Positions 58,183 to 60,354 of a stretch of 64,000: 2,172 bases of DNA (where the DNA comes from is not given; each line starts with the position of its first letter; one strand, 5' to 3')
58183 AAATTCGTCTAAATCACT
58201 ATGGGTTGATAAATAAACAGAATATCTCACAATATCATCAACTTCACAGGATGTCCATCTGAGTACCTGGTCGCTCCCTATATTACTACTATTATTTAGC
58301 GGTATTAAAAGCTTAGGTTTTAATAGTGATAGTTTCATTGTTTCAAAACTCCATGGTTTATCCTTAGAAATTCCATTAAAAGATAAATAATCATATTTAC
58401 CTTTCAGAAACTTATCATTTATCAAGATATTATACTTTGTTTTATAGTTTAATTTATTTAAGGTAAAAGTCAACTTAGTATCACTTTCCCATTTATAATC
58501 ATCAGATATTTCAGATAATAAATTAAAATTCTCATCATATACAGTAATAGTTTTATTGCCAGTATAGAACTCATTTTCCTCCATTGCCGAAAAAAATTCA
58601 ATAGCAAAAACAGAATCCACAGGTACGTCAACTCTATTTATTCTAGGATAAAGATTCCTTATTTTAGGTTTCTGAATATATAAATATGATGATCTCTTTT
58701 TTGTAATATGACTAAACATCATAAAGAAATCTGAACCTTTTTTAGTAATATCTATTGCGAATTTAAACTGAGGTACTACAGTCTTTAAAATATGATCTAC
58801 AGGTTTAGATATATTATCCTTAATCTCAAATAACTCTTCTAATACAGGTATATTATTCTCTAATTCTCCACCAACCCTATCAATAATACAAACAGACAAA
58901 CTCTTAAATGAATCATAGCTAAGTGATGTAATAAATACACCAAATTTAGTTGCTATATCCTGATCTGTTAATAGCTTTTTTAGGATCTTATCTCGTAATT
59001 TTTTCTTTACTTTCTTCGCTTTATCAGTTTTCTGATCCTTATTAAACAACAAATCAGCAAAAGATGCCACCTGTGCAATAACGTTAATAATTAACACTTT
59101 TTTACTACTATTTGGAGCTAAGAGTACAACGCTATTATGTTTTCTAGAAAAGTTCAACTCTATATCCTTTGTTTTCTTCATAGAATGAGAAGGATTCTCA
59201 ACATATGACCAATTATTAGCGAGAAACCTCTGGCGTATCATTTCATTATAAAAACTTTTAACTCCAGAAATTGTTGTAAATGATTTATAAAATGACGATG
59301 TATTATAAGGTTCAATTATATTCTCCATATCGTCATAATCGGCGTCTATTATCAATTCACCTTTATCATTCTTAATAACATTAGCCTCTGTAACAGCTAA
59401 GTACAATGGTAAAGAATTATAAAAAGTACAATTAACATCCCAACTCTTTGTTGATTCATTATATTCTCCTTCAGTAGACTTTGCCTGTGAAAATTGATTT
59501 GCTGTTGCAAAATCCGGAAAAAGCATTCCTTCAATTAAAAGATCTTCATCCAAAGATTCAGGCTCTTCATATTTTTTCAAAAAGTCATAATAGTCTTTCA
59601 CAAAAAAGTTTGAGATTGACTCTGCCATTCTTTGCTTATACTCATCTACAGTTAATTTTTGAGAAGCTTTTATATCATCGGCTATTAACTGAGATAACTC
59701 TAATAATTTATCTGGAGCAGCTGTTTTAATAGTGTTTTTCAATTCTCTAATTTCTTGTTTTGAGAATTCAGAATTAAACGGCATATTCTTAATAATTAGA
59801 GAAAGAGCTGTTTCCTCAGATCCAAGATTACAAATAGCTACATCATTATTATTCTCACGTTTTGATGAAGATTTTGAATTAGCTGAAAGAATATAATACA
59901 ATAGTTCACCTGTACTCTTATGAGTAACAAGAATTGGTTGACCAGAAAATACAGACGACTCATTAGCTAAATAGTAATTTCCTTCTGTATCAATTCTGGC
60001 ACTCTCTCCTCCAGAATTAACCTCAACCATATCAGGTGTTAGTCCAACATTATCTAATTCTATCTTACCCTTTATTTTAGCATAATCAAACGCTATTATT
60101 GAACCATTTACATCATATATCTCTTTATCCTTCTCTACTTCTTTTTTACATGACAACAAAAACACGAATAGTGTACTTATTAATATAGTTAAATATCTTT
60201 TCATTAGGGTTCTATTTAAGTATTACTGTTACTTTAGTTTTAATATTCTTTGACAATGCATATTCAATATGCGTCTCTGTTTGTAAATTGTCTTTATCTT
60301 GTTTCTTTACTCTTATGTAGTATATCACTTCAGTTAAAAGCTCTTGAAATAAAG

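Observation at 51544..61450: Candidate uncharacterised envelope/surface module: TPR sensor kinase, LuxR regulator and five exported proteins of unknown function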

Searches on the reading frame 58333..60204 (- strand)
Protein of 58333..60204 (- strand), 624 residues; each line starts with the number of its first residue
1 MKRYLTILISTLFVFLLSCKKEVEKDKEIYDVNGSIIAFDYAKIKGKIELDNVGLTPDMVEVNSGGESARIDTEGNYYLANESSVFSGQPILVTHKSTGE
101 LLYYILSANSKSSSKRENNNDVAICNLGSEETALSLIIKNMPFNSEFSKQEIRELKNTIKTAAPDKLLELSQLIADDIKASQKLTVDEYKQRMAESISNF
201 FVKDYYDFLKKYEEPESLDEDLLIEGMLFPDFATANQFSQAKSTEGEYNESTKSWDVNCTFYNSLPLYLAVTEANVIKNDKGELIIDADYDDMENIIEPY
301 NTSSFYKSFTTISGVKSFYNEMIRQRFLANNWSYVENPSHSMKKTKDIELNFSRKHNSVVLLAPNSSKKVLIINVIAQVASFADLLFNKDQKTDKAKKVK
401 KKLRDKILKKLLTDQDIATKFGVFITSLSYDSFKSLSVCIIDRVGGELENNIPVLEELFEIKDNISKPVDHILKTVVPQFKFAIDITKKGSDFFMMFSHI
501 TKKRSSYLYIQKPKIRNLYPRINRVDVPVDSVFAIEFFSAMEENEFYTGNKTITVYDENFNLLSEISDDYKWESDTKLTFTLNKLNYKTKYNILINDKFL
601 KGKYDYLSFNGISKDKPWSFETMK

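Call 11: find_homologous_proteins(query=window:58333-60204:-, max_evalue=0.001)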
Query seq(624 aa): 8000 candidates shared short words with the query, none scored E <= 0.001.

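Call 17: find_related_loci(query=window:58525-60204:-, collection=metagenome_contigs, flank=10000)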
Query window:58525-60204:- (560 aa) in metagenome_contigs; peptide patterns used: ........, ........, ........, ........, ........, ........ (x = any residue, [..] = any of these).
116 stretches matched a pattern, but none encodes a relative of the query by tblastn (E <= 1e-3).

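Call 22: search_protein_representatives(protein=window:58333-60204:-)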
Query: 624 residues. Proteins with E-value up to 0.001 (for the whole library): 17; up to 1e-10: 9; up to 1e-30: 4. The best 17 are listed.
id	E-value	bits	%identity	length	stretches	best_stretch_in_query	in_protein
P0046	0.0e+00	1361.1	100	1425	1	1-624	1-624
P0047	1.2e-118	413.8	41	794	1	38-622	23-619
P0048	7.3e-117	407.9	45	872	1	141-615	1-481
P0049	1.1e-31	126.7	25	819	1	8-622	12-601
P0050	6.8e-16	74.6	26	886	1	71-442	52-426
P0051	1.5e-14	70.1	25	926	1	66-382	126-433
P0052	2.7e-13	66.0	25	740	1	91-393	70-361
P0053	1.4e-11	60.3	24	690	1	42-393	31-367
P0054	8.5e-11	57.7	23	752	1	39-502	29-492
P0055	3.8e-09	52.3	26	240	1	125-322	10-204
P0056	1.6e-08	50.2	25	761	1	7-458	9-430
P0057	5.4e-08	48.4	26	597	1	13-377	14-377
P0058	3.9e-07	45.6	25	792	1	4-555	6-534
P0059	8.5e-06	41.2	22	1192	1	88-379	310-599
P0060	9.1e-05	37.8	31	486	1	251-397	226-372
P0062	4.9e-04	35.4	24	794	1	46-466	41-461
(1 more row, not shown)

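Call 25: search_protein_families(library=pfam, proteins=[P0047, P0048, P0049, P0050, P0051, P0053, P0056, P0058, P0059, P0062], max_evalue=0.001)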
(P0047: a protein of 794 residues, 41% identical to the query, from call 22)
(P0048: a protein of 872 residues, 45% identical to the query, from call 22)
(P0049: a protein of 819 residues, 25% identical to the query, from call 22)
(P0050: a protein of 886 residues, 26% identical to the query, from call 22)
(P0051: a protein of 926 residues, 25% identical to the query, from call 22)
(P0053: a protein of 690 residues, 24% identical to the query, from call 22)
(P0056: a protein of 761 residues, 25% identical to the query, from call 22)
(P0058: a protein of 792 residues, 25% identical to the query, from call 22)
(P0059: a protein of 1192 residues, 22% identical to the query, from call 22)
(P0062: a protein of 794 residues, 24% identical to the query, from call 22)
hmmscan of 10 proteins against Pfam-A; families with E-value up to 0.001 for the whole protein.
P0047 (794 aa): 1 family
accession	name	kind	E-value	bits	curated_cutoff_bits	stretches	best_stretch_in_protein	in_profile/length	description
PF13205.12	Big_5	-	2.7e-05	25.3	23.6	1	504-594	3-87/105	Bacterial Ig-like domain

P0048 (872 aa): 1 family
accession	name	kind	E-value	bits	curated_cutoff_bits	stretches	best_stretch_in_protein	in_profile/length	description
PF03781.23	FGE-sulfatase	-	4.3e-61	207.2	23.3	1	603-847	4-254/255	Sulfatase-modifying factor enzyme 1-like domain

P0049 (819 aa): 2 families
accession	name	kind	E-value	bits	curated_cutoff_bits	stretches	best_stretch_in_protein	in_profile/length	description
PF09603.15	Fib_succ_major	-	1.8e-44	152.7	33.9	1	620-818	1-187/187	Fibrobacter succinogenes major domain (Fib_succ_major)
PF13205.12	Big_5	-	7e-06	27.2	23.6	1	495-601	10-105/105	Bacterial Ig-like domain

P0050 (886 aa): 4 families
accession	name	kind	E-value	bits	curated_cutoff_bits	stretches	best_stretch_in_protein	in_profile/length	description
PF09603.15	Fib_succ_major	-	1.2e-26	94.6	33.9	1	721-885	1-187/187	Fibrobacter succinogenes major domain (Fib_succ_major)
PF16974.11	NAR2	-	1.5e-05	25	26.6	0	561-597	87-125/142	High-affinity nitrate transporter accessory, Ig-like domain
PF00041.27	fn3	-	3e-05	24.6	25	0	562-593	47-75/84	Fibronectin type III domain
PF16656.11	Pur_ac_phosph_N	-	0.00019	22.3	30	0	550-602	44-93/93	Purple acid Phosphatase, N-terminal domain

P0051 (926 aa): 4 families
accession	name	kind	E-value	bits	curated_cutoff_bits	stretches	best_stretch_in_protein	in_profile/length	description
PF09603.15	Fib_succ_major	-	6.5e-32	111.7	33.9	1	761-925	1-187/187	Fibrobacter succinogenes major domain (Fib_succ_major)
PF16656.11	Pur_ac_phosph_N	-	2e-05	25.5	30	0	586-637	45-93/93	Purple acid Phosphatase, N-terminal domain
PF00041.27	fn3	-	6e-05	23.6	25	0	583-627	39-74/84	Fibronectin type III domain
PF16974.11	NAR2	-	0.00011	22.2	26.6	0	596-643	87-134/142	High-affinity nitrate transporter accessory, Ig-like domain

P0053 (690 aa): 1 family
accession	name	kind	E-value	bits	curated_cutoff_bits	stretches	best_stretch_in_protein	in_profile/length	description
PF13385.13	Laminin_G_3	-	4.3e-19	69.6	27.6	1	520-685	5-151/151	Concanavalin A-like lectin/glucanases superfamily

P0056 (761 aa): 2 families
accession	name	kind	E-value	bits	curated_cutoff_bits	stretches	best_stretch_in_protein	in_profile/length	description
PF13306.12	LRR_5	-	1.3e-32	112.8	27.7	1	593-706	16-126/127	BspA type Leucine rich repeat region (6 copies)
PF13855.12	LRR_8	-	6.1e-05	23.1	27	0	623-665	14-57/61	Leucine rich repeat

P0058 (792 aa): 1 family
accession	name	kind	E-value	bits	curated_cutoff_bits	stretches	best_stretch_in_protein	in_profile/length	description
PF03781.23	FGE-sulfatase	-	2.1e-36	126.4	23.3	1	587-789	20-254/255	Sulfatase-modifying factor enzyme 1-like domain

P0059 (1192 aa): 0 families

P0062 (794 aa): 1 family
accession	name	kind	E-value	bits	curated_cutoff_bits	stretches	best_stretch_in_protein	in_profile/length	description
PF07603.17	Lcl_C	-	7.2e-06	26.7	34.9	1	683-789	39-117/117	Lcl C-terminal domain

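Call 33: find_encoding_contigs(protein=P0047, flank=10000, max_places=3)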
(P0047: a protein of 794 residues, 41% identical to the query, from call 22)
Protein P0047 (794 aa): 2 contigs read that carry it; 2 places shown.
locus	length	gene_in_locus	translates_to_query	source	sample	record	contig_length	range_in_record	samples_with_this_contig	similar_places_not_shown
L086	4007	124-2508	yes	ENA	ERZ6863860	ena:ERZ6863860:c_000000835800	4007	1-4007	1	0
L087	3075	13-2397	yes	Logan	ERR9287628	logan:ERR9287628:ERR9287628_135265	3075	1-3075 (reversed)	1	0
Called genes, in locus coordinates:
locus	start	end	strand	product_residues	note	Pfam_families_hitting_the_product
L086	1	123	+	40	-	?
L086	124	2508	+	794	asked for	PF13205:Big_5 (weak)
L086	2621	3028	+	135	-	PF18936:DUF5684 (weak)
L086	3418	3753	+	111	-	-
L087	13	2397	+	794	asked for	PF13205:Big_5 (weak)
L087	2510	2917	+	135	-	PF18936:DUF5684 (weak)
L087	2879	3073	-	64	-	?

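Call 34: find_encoding_contigs(protein=P0049, flank=10000, max_places=3)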
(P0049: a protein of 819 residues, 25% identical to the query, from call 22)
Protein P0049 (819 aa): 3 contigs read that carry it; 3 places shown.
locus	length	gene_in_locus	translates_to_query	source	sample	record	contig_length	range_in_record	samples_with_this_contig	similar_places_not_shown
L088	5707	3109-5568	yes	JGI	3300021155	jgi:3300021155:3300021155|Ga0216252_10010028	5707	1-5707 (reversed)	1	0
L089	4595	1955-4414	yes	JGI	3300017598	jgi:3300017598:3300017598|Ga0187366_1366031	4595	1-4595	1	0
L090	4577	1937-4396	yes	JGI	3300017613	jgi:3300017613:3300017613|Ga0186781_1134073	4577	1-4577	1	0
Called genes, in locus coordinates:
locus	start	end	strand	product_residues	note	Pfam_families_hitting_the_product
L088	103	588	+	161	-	-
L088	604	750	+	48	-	-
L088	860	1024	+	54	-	-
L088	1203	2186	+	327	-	-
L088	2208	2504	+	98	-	-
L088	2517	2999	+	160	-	-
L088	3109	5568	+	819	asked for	PF13205:Big_5 (faint), PF09603:Fib_succ_major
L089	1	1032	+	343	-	?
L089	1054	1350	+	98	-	-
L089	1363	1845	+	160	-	-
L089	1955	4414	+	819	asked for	PF13205:Big_5 (faint), PF09603:Fib_succ_major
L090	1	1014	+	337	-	?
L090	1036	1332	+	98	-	-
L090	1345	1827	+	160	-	-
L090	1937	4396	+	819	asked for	PF13205:Big_5 (faint), PF09603:Fib_succ_major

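Call 41: find_encoding_contigs(protein=P0048, flank=10000, max_places=3)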
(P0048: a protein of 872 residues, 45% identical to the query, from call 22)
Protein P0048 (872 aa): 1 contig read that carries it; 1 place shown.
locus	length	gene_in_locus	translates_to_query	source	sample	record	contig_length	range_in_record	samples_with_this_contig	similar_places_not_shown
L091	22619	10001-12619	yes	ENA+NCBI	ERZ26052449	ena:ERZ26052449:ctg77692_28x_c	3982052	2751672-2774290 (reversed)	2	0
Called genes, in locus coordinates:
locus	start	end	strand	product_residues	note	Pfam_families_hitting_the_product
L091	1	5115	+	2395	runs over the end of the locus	PF14349:SprA_N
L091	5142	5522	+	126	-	PF01597:GCV_H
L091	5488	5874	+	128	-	PF04892:VanZ-LLP1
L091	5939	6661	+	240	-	PF03544:TonB_C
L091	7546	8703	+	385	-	PF13546:DDE_5 (faint), PF01609:DDE_Tnp_1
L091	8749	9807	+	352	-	PF13546:DDE_5, PF04693:DDE_Tnp_2, PF01609:DDE_Tnp_1, PF13701:DDE_Tnp_1_4 (weak)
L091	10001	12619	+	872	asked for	PF03781:FGE-sulfatase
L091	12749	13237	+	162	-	PF00570:HRDC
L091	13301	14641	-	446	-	PF05598:DUF772, PF01609:DDE_Tnp_1, PF13751:DDE_Tnp_1_6 (weak)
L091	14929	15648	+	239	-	PF00078:RVT_1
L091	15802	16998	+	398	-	PF00872:Transposase_mut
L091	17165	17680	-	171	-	-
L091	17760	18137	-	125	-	PF01258:zf-dskA_traR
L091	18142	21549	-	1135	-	PF00133:tRNA-synt_1, PF09334:tRNA-synt_1g (faint), PF08264:Anticodon_1, PF19302:DUF5915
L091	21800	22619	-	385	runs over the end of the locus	PF13546:DDE_5 (faint), PF01609:DDE_Tnp_1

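Call 42: predict_structure(alignment_id=A2)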
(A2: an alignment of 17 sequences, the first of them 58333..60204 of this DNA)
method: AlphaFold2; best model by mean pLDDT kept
length: 624 residues; sequences in the alignment: 17
mean_pLDDT: 69.7   pTM: 0.55
mean pLDDT of the five models: 69.7, 68.1, 64.8, 64.3, 61.1
residues with pLDDT >= 90: 12; 70-90: 348; 50-70: 181; < 50: 83
segments of 3 or more residues with pLDDT < 50: 1-3, 15-28, 109-121, 212-225, 329-331, 462-480
pLDDT, mean of each block of 10 residues (from residue 1): 50 45 42 54 71 82 73 79 55 81 68 41 68 73 53 69 72 83 65 51 50 36 50 72 84 88 85 86 83 81 57 61 54 57 85 86 85 82 62 67 80 85 82 81 75 64 42 40 63 77 76 74 70 85 74 83 83 89 84 81 72 75 76
secondary structure, 60 per line:
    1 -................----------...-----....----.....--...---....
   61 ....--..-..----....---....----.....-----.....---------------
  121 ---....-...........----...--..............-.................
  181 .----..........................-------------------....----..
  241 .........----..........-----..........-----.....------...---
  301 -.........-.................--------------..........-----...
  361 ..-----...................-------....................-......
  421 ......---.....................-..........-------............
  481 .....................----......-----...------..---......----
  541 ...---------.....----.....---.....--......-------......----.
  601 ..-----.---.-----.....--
elements in order: H2-17 E28-30 E36-39 E44-48 E60-64 E76-79 H83-86 E91-95 E101-105 E124-127 H129-139 H149-162 H164-181 H186-211 E231-234 E239-249 E254-263 E269-278 E284-288 E295-297 H302-310 H312-328 E343-352 E358-362 H368-386 H394-413 H415-426 H430-450 H452-461 H469-501 E506-511 E517-519 E531-536 E541-543 E553-557 E562-566 E570-574 E577-582 E590-595 E600-602 E618-622

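Call 76: fold_search(model_id=the predicted structure, library=pdb)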
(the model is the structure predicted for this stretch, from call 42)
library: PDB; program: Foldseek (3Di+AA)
matches with E <= 10: 968; with E <= 0.001: 0
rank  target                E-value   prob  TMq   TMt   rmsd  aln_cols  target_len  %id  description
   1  2ra1                  1.7e-03  0.87  0.11  0.16  22.1       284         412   10  Crystal structure of the N-terminal part of the bacterial S-layer protein SbsC (released 2008-08-19)
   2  9c14                  8.1e-03  1.00  0.11  0.58   6.0       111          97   22  Structure of the CopC-like domain of YcnJ (released 2025-08-06)
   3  5icu                  1.1e-02  1.00  0.11  0.53   9.0       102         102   16  The crystal structure of CopC from Methylosinus trichosporium OB3b (released 2016-04-06)
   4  6i0x_B                1.7e-02  1.00  0.13  0.18   4.3       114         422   14  Porphyromonas gingivalis peptidylarginine deminase (PPAD) mutant G231N/E232T/N235D in complex with Cl-amidine. (released 2019-01-23)
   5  5ak8                  1.9e-02  1.00  0.12  0.17   4.8       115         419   17  Structure of C351A mutant of Porphyromonas gingivalis peptidylarginine deiminase (released 2015-07-22)
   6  8yeg_L                2.7e-02  0.69  0.09  0.32  10.3       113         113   12  HPV11 L1 pentamer in complex with Fab F5-187 (released 2025-02-26)
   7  4ytb                  2.8e-02  1.00  0.13  0.18   4.3       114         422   14  Crystal structure of Porphyromonas gingivalis peptidylarginine deiminase (PPAD) in complex with dipeptide Asp-Gln. (released 2015-07-01)
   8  4y5x_L                3.0e-02  0.93  0.11  0.27   9.7       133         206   10  Diabody 305 complex with EpoR (released 2015-03-18)
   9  6i0x_A                3.3e-02  1.00  0.13  0.18   4.3       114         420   14  Porphyromonas gingivalis peptidylarginine deminase (PPAD) mutant G231N/E232T/N235D in complex with Cl-amidine. (released 2019-01-23)
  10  3bpo_C                3.5e-02  0.90  0.11  0.22   8.4       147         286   14  Crystal structure of the IL13-IL4R-IL13Ra ternary complex (released 2008-02-05)
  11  2y25_A                3.5e-02  0.69  0.10  0.17  12.2       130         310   12  Crystal structure of the myomesin domains My11-My13 (released 2011-12-21)
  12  8co1_A2               3.9e-02  0.89  0.10  0.42   9.0       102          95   12  Type II Secretion System (released 2024-04-10)
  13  4y5x_F                4.6e-02  0.89  0.11  0.28   9.4       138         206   10  Diabody 305 complex with EpoR (released 2015-03-18)
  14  5e4e_C                4.6e-02  0.87  0.11  0.19   8.5       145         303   11  Engineered Interleukin-13 bound to receptor (released 2015-12-02)
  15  4lve_A                4.9e-02  0.69  0.09  0.33  10.2       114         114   15  LEN K30T MUTANT: A DOMAIN FLIP AS A RESULT OF A SINGLE AMINO ACID SUBSTITUTION (released 1999-05-18)
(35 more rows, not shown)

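Call 77: find_encoding_contigs(protein=P0050, flank=10000, max_places=2)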
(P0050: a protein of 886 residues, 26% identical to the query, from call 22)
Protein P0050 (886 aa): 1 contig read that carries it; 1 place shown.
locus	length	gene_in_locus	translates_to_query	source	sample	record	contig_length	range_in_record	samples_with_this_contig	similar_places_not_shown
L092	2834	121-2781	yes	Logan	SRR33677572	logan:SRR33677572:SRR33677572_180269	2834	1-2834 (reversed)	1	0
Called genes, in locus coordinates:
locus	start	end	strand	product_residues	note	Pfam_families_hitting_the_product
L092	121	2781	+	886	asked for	PF16974:NAR2 (faint), PF09603:Fib_succ_major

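Call 78: find_encoding_contigs(protein=P0053, flank=10000, max_places=2)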
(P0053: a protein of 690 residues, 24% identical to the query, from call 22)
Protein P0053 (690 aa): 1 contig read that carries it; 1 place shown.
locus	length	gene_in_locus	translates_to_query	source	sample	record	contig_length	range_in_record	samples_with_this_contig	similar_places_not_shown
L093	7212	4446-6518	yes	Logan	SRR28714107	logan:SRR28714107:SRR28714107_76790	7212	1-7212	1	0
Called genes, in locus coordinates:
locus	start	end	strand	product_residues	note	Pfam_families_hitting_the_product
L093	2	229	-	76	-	?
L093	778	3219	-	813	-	PF13181:TPR_8 (faint), PF13432:TPR_16 (faint), PF00515:TPR_1 (faint), PF07719:TPR_2 (faint), PF13176:TPR_7 (faint), PF13424:TPR_12, PF00512:HisKA (weak), PF02518:HATPase_c, +3 more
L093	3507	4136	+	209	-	PF11845:Tll0287-like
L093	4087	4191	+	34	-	-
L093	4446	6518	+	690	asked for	PF13385:Laminin_G_3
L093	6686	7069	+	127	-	-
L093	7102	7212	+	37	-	?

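Call 79: find_encoding_contigs(protein=P0056, flank=10000, max_places=2)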
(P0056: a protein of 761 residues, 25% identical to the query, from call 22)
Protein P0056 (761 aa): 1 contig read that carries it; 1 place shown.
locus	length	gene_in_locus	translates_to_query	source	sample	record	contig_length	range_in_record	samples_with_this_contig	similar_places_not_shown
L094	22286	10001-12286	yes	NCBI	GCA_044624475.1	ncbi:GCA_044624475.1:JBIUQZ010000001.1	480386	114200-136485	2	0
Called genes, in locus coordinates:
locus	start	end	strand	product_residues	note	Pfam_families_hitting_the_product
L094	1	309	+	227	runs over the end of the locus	PF00072:Response_reg, PF00486:Trans_reg_C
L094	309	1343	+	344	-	PF00512:HisKA, PF02518:HATPase_c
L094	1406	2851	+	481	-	PF00919:UPF0004, PF04055:Radical_SAM, PF01938:TRAM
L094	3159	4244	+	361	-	PF01555:N6_N4_Mtase, PF18755:RAMA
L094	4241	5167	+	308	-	PF09520:HinfI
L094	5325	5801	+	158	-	PF02664:LuxS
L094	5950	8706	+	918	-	PF02739:5_3_exonuc_N, PF01367:5_3_exonuc, PF01612:DNA_pol_A_exo1, PF22619:DNA_polI_exo1, PF00476:DNA_pol_A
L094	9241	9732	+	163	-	-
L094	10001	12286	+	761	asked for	PF13306:LRR_5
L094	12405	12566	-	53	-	-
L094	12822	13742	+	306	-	PF01145:Band_7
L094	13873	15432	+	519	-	PF18936:DUF5684, PF10502:Peptidase_S26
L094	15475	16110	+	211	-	PF08889:WbqC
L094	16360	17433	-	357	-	PF01594:AI-2E_transport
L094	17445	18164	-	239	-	PF20260:PUA_4, PF04452:Methyltrans_RNA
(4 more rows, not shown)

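Call 80: find_encoding_contigs(protein=P0059, flank=10000, max_places=2)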
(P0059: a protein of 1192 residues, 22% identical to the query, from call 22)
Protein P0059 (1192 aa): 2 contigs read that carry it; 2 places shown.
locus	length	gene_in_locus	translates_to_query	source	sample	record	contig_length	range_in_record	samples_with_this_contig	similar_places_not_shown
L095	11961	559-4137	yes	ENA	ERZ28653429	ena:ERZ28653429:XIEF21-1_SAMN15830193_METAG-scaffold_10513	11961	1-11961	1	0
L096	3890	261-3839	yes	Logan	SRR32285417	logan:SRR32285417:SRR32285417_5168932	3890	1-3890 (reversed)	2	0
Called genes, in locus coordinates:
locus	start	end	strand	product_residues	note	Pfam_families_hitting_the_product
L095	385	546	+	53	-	-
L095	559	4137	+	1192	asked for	-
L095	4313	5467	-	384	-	PF13173:AAA_14, PF13635:DUF4143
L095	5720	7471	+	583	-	PF01510:Amidase_2, PF00431:CUB, PF18962:Por_Secre_tail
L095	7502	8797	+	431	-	PF13585:CHU_C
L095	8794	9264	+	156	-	PF07610:DUF1573, PF22544:HYDIN_VesB_CFA65-like_Ig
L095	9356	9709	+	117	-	PF02699:YajC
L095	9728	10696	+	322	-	PF07949:YbbR (weak)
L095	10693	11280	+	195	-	PF01121:CoaE, PF13238:AAA_18 (weak)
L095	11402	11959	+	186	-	?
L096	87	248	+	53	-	-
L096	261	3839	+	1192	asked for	-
